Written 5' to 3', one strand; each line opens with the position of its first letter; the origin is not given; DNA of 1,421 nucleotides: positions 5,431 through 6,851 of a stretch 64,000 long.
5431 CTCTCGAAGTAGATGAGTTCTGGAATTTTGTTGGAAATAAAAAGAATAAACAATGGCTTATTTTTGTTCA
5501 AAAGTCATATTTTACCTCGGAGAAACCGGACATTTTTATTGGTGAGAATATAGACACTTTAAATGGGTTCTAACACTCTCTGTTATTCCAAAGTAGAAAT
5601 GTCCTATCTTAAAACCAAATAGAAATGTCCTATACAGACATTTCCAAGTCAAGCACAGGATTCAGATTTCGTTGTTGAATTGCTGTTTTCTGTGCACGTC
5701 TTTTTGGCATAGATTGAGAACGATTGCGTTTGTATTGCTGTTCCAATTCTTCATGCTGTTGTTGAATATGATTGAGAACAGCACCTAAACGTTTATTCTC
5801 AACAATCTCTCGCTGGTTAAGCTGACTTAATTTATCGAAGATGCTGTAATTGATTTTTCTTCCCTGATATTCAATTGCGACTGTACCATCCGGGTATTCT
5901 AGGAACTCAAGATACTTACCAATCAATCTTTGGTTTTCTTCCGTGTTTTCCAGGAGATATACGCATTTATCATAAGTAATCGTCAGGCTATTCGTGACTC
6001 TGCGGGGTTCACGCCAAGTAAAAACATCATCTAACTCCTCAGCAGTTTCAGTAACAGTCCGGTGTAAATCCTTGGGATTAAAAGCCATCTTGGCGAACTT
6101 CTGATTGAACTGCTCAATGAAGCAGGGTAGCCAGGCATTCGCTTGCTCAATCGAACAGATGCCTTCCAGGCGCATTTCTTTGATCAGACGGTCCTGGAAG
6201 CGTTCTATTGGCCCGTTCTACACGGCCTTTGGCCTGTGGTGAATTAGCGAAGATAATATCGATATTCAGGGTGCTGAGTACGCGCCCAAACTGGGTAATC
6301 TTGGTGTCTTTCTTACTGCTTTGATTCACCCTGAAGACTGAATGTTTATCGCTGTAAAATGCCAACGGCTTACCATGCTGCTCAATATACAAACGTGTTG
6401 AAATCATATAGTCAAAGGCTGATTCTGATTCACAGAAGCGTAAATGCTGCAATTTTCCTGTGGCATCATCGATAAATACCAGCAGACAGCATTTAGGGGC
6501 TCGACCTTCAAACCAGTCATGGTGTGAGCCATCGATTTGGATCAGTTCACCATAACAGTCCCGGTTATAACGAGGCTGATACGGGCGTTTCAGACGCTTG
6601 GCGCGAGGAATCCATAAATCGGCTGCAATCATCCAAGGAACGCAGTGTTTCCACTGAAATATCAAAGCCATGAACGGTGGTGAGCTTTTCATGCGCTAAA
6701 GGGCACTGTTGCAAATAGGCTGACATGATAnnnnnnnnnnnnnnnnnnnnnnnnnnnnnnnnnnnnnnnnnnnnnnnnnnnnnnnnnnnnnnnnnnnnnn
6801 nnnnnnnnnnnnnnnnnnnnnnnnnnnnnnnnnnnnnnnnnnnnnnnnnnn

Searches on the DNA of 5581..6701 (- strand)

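Call 36: search_dna_similar(query=window:5581-6701:-, collection=plasmids, mode=near, max_rows=40)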
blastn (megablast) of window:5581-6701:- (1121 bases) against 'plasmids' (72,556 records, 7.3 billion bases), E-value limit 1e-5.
Records with a match: 279; places in all: 474; records where one place covers at least 80% of the query: 169.
Best place of each record, by identity: >=99% 41; 95-99% 13; 90-95% 116; 80-90% 53; 60-80% 56.
By first word of the organism name: Acinetobacter 270; Serratia 5; Klebsiella 1; Leclercia 1; Enterobacter 1; Vibrio 1.
By predicted mobility (MOB-suite, as given by PLSDB): mobilizable 176; non-mobilizable 78; conjugative 25.
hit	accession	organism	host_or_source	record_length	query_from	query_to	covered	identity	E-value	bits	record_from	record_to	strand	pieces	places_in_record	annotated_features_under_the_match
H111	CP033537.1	Acinetobacter pittii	Homo sapiens,Bacterial culture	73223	1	1121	100%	99.8%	0e+0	2058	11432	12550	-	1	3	none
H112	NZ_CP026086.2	Acinetobacter pittii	Homo sapiens,Pure Culture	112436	1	1121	100%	99.8%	0e+0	2058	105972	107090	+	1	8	none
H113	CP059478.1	Acinetobacter baumannii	Homo sapiens,cell culture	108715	1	1121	100%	99.8%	0e+0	2058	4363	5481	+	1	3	none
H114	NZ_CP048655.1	Acinetobacter indicus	Pig,feces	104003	1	1121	100%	99.6%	0e+0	2047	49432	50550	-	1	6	ISNCY family transposase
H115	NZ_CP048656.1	Acinetobacter indicus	Pig,feces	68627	1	1121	100%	99.6%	0e+0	2047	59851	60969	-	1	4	ISNCY family transposase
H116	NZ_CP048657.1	Acinetobacter indicus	Pig,feces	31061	1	1121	100%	99.6%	0e+0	2047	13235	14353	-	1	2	ISNCY family transposase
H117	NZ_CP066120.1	Acinetobacter bereziniae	Homo sapiens,sputum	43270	1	1121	100%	99.6%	0e+0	2047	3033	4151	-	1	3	ISNCY family transposase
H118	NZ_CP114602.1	Acinetobacter towneri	chicken,carcass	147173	1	1121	100%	99.3%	0e+0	2025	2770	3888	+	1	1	ISNCY family transposase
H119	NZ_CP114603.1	Acinetobacter towneri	chicken,carcass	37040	1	1121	100%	99.3%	0e+0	2025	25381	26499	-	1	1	ISNCY family transposase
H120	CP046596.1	Acinetobacter indicus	duck,stool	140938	1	1121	100%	98.4%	0e+0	1969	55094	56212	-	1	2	ISNCY family transposase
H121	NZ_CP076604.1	Acinetobacter schindleri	cell culture,marine mud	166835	1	1121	100%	97.6%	0e+0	1919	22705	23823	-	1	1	ISNCY family transposase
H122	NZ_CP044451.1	Acinetobacter indicus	soil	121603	1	1121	100%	96.4%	0e+0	1847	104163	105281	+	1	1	ISNCY family transposase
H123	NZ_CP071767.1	Acinetobacter towneri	porcine,cell culture,feces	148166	1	1121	100%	94.7%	0e+0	1742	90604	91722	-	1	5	ISNCY family transposase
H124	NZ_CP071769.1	Acinetobacter towneri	porcine,cell culture,feces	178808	1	1121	100%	94.7%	0e+0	1742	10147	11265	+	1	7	ISNCY family transposase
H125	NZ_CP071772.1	Acinetobacter towneri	porcine,cell culture,feces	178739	1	1121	100%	94.7%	0e+0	1742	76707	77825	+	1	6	ISNCY family transposase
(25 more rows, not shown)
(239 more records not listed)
